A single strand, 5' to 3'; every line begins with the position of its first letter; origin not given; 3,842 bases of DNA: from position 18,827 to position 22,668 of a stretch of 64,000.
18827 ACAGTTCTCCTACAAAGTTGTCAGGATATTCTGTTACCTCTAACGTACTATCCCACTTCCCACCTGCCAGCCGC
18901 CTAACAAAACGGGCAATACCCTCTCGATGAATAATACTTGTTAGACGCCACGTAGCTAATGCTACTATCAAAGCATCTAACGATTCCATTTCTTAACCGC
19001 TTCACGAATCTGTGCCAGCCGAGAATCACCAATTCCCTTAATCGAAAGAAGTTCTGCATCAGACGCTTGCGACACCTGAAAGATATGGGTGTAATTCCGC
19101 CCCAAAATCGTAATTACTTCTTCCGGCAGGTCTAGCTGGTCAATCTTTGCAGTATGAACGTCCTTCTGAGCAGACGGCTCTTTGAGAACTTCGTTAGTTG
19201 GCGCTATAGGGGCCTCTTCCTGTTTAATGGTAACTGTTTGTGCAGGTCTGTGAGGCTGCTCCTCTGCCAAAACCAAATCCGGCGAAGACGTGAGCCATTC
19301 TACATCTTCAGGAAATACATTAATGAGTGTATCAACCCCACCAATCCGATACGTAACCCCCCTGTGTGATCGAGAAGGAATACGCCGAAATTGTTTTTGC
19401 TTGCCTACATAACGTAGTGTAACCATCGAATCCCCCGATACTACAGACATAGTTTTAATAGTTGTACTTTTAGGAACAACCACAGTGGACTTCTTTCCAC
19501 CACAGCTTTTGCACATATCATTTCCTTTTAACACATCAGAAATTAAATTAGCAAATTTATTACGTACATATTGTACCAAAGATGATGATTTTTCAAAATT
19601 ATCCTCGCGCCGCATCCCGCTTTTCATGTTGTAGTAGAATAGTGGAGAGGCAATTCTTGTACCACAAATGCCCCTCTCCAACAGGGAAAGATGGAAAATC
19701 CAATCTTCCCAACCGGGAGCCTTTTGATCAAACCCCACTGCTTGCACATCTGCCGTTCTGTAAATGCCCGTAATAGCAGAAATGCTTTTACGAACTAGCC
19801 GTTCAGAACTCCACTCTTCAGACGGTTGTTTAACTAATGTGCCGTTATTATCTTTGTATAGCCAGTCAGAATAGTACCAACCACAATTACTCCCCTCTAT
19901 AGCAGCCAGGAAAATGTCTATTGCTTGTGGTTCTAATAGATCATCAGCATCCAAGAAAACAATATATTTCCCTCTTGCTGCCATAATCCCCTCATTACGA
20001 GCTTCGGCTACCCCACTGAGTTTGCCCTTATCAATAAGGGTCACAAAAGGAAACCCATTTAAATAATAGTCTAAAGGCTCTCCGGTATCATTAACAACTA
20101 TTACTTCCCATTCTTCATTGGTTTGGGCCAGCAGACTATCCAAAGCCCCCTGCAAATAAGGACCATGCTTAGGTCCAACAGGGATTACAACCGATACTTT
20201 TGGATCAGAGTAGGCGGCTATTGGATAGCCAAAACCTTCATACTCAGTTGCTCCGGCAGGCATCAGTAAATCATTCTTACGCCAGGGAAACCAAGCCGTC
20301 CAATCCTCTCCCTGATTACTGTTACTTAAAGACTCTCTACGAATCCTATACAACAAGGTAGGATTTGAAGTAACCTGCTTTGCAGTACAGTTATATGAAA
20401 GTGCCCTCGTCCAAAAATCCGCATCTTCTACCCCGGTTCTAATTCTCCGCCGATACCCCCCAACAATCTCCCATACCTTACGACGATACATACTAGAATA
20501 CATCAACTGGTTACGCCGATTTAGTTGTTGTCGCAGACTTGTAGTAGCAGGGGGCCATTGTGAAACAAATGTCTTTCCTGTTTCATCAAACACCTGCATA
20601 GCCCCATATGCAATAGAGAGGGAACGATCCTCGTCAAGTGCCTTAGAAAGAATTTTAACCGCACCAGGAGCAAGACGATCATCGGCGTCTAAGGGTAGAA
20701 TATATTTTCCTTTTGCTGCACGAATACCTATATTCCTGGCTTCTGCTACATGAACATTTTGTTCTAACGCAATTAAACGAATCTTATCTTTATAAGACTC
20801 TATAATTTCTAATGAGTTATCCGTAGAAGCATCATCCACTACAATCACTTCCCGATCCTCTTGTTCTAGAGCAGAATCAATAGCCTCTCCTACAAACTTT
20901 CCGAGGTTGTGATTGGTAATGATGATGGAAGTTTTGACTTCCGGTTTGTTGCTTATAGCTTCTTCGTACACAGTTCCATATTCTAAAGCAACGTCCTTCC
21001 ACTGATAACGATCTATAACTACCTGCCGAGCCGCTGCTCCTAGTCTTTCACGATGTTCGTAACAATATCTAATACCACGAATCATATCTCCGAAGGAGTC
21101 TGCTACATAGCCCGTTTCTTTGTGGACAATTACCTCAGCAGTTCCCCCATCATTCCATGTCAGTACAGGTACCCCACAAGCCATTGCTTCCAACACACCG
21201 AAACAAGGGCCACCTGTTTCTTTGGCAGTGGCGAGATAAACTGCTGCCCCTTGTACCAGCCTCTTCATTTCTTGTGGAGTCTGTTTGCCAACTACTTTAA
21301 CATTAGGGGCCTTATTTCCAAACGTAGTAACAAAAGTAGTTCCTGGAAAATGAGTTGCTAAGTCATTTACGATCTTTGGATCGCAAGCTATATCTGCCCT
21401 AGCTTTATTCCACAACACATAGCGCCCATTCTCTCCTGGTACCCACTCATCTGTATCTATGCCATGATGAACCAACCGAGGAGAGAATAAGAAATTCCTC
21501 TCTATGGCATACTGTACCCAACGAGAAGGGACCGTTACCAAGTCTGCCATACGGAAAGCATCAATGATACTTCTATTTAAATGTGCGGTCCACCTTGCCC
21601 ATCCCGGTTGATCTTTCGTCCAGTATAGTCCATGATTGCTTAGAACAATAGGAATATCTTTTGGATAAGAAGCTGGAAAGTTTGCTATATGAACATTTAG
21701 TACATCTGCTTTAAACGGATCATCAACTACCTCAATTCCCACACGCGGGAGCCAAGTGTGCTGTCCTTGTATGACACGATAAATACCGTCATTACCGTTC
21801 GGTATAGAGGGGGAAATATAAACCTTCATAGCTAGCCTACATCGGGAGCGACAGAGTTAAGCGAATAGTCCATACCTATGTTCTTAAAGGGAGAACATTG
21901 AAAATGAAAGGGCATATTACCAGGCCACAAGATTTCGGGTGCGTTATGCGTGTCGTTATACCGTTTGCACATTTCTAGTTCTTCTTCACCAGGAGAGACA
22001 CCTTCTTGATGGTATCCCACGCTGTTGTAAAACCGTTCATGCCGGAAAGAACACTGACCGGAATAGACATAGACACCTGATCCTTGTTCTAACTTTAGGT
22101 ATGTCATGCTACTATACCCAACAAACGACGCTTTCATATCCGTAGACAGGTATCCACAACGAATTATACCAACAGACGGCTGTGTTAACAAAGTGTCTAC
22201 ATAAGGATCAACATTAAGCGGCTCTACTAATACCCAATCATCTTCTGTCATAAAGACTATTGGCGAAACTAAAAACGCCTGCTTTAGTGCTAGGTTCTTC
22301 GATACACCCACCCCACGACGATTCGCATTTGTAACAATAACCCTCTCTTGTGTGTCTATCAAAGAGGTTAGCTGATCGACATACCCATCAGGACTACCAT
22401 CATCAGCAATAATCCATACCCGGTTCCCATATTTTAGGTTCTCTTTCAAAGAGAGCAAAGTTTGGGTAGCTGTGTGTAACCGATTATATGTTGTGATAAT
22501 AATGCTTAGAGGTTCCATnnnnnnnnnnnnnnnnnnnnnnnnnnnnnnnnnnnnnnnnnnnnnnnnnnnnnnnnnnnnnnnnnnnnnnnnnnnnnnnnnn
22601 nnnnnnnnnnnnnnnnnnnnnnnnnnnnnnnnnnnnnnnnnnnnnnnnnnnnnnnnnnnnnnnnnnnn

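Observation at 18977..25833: Carbohydrate-synthesis cassette embedded between head and tail genes: candidate virion glycosylation or glycan remodelling module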

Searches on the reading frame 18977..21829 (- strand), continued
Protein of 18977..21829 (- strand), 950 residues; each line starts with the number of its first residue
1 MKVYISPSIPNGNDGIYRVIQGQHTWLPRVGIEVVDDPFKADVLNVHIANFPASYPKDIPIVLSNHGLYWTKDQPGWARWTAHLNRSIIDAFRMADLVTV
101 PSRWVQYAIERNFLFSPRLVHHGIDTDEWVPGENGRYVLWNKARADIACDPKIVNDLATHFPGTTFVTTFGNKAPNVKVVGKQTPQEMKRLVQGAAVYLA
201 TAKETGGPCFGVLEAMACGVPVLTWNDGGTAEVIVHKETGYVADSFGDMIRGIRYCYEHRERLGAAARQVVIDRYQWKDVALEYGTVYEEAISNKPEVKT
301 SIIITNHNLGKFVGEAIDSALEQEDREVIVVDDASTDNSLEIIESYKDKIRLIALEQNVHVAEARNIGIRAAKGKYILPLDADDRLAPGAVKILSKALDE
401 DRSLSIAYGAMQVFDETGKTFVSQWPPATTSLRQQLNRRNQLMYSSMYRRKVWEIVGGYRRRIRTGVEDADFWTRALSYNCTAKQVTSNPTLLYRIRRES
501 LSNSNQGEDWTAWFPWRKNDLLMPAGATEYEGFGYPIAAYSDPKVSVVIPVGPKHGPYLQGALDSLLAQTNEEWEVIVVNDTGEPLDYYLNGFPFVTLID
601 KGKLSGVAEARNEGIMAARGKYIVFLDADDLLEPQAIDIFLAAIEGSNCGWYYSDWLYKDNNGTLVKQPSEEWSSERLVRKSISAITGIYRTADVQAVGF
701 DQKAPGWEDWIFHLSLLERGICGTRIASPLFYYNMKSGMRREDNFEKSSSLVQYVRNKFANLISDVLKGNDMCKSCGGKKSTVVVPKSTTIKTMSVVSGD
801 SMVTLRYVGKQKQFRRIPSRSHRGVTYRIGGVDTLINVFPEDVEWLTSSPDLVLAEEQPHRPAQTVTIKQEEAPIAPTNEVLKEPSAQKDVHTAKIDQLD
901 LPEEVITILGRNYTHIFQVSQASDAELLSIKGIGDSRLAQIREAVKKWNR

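Call 88: search_protein_families(library=pfam, proteins=[P0020, P0056], max_evalue=1)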
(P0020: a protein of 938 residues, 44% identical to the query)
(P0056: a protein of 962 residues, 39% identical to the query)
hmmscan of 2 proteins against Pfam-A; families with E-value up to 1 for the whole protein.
P0020 (938 aa): 14 families
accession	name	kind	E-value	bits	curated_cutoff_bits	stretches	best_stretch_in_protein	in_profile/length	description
PF00535.33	Glycos_transf_2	-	2.4e-57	194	23.3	2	299-457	1-163/168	Glycosyl transferase family 2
PF10111.15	Glyco_tranf_2_2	-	8.1e-21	75.2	27.3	3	542-638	1-103/276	Glycosyltransferase like family 2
PF00534.26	Glycos_transf_1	-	2.3e-15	57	26.4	1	172-267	73-170/172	Glycosyl transferases group 1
PF13692.12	Glyco_trans_1_4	-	4.7e-14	53.3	27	1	171-253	58-137/142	Glycosyl transferases group 1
PF13641.12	Glyco_tranf_2_3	-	1.5e-13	51.7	27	2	298-489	3-202/230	Glycosyltransferase like family 2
PF02709.20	Glyco_transf_7C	-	4.1e-09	36.4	23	2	665-732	6-74/78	N-terminal domain of galactosyltransferase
PF13439.12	Glyco_transf_4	-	4.9e-09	36.9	28.5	1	37-123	69-169/170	Glycosyltransferase Family 4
PF03118.21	RNA_pol_A_CTD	-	6.8e-08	32.6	23.8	1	875-932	8-65/67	Bacterial RNA polymerase, alpha chain C terminal domain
PF13524.12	Glyco_trans_1_2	-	4.6e-07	30.3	25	1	172-284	27-143/144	Glycosyl transferase-like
PF14520.12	HHH_5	-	2.7e-05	25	27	1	893-932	17-55/57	Helix-hairpin-helix domain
PF13704.12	Glyco_tranf_2_4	-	0.0091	16.9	27.5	1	327-387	21-82/98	Glycosyl transferase family 2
PF13632.12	Glyco_trans_2_3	-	0.026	14.8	27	0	453-491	79-116/198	Glycosyl transferase family group 2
PF13579.12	Glyco_trans_4_4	-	0.12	13.1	29.7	1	57-110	95-147/158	Glycosyl transferase 4-like domain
PF12826.13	HHH_2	-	0.14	12.7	27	1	899-929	22-52/64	Helix-hairpin-helix motif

P0056 (962 aa): 10 families
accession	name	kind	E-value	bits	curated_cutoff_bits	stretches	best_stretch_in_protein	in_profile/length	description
PF00535.33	Glycos_transf_2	-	2e-46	158.4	23.3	2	300-454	1-161/168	Glycosyl transferase family 2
PF10111.15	Glyco_tranf_2_2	-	3.6e-12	46.8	27.3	2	552-656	1-104/276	Glycosyltransferase like family 2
PF13641.12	Glyco_tranf_2_3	-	9.6e-10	39.3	27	1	297-429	1-135/230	Glycosyltransferase like family 2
PF00534.26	Glycos_transf_1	-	6.1e-09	36.1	26.4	1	173-258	73-159/172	Glycosyl transferases group 1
PF13692.12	Glyco_trans_1_4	-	9e-09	36.2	27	1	172-256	58-141/142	Glycosyl transferases group 1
PF14520.12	HHH_5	-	1.2e-07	32.6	27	1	915-959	12-56/57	Helix-hairpin-helix domain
PF03118.21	RNA_pol_A_CTD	-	0.0065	16.6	23.8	1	906-960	13-67/67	Bacterial RNA polymerase, alpha chain C terminal domain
PF00633.29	HHH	-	0.012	15.9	24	1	932-956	5-29/30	Helix-hairpin-helix motif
PF13439.12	Glyco_transf_4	-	0.092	13.2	28.5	1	57-125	95-169/170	Glycosyltransferase Family 4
PF12826.13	HHH_2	-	0.095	13.3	27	1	925-956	22-53/64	Helix-hairpin-helix motif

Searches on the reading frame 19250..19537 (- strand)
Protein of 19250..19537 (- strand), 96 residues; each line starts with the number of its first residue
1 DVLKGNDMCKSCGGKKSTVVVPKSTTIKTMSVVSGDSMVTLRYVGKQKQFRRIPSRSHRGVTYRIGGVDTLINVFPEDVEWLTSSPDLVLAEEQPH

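Call 61: search_protein_representatives(protein=window:19250-19537:-)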
Query: 96 residues. Proteins with E-value up to 0.001 (for the whole library): 7; up to 1e-10: 2; up to 1e-30: 0. The best 7 are listed.
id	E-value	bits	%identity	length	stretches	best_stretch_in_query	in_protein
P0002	7.2e-28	112.5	59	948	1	2-96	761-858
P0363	3.2e-16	75.3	98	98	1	57-96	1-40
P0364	3.1e-08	49.7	47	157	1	9-83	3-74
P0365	1.2e-05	41.4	38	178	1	9-90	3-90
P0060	1.9e-05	40.8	41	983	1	3-89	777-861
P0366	1.6e-04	37.9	36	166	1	8-95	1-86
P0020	3.4e-04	36.8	40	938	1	1-80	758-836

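Call 88: search_protein_families(library=pfam, proteins=[P0364, P0365, P0366], max_evalue=1)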
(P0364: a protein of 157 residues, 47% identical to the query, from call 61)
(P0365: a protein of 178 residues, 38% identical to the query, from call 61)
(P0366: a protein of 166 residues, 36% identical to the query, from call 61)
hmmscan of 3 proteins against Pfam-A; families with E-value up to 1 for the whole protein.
P0364 (157 aa): 6 families
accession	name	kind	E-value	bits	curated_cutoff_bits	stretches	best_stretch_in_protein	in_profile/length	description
PF14520.12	HHH_5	-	2.9e-05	24.9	27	1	115-154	16-55/57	Helix-hairpin-helix domain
PF03118.21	RNA_pol_A_CTD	-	0.00014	21.9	23.8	1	98-152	8-63/67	Bacterial RNA polymerase, alpha chain C terminal domain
PF12826.13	HHH_2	-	0.00022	21.8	27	1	117-150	18-51/64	Helix-hairpin-helix motif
PF00633.29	HHH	-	0.049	13.9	24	1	126-152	3-29/30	Helix-hairpin-helix motif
PF12836.13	HHH_3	-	0.069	13.7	27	0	134-152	44-62/65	Helix-hairpin-helix motif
PF09845.14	OapC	-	0.25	12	23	1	1-27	20-46/133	Origin-associated protein OapC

P0365 (178 aa): 2 families
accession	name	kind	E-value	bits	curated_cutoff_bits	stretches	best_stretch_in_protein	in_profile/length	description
PF03118.21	RNA_pol_A_CTD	-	0.00058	20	23.8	1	137-174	28-65/67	Bacterial RNA polymerase, alpha chain C terminal domain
PF14520.12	HHH_5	-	0.0034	18.3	27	1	132-176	13-57/57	Helix-hairpin-helix domain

P0366 (166 aa): 4 families
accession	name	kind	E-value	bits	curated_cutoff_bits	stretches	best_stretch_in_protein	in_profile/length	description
PF14520.12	HHH_5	-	0.00035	21.4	27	1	122-162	16-56/57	Helix-hairpin-helix domain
PF12482.14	DUF3701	-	0.034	14.7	26.9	1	104-163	8-71/93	Phage integrase protein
PF12826.13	HHH_2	-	0.034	14.7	27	1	124-159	18-53/64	Helix-hairpin-helix motif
PF00633.29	HHH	-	0.084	13.2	24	1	132-159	2-29/30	Helix-hairpin-helix motif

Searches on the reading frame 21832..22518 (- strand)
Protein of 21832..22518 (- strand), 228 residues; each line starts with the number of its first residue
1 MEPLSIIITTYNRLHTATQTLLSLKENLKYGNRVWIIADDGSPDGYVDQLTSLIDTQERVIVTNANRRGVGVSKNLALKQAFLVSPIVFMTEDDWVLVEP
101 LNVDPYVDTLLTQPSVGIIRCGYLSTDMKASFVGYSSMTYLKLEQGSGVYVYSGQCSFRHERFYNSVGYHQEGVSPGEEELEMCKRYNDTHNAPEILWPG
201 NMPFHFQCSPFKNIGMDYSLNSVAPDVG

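Call 4: search_protein_families(library=pfam, proteins=[window:21832-22518:-], max_evalue=0.01)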
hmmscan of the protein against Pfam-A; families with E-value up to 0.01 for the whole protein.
window:21832-22518:- (228 aa): 1 family
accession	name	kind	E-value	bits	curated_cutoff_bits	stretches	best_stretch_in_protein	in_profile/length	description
PF00535.33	Glycos_transf_2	-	3.6e-13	50.2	23.3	1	5-97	1-92/168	Glycosyl transferase family 2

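Call 8: search_protein_families(library=phrogs, proteins=[window:21832-22518:-], max_evalue=0.001)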
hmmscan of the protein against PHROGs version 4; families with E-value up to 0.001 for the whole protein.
window:21832-22518:- (228 aa): 1 family
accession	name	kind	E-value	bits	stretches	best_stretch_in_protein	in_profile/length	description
phrog_2456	-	moron, auxiliary metabolic gene and host takeover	0.00021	22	1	5-186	6-171/239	glycosyltransferase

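Call 32: search_protein_families(library=ncbifam, proteins=[window:21832-22518:-], max_evalue=0.01)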
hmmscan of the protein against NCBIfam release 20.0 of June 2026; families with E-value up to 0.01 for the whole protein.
window:21832-22518:- (228 aa): 7 families
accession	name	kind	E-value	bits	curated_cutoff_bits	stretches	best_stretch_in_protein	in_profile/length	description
NF041875.1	EPS_EpsD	equivalog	4.1e-08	33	370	1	4-164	1-168/325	exopolysaccharide biosynthesis glycosyltransferase EpsD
NF047683.1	TeichurnBiosyTuaG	equivalog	1.7e-06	27.9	400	1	4-97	8-100/252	teichuronic acid biosynthesis protein TuaG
NF050050.1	ProtGlycPglI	equivalog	1.9e-06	27.4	500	1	3-101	3-101/306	GalNAc(5)-diNAcBac-PP-undecaprenol beta-1,3-glucosyltransferase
TIGR03937.1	PgaC_IcaA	equivalog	3e-06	26.4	422.3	1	2-119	45-159/407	poly-beta-1,6-N-acetyl-D-glucosamine synthase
NF007482.0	PRK10073.1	equivalog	5.1e-05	22.4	423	1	3-95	7-97/334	glycosyltransferase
TIGR04440.1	glyco_TIGR04440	domain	0.0053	16.5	70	1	4-94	2-91/215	TIGR00180 family glycosyltransferase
TIGR04283.1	glyco_like_mftF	equivalog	0.0055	16.3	182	1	4-81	1-71/221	TIGR04283 family arsenosugar biosynthesis glycosyltransferase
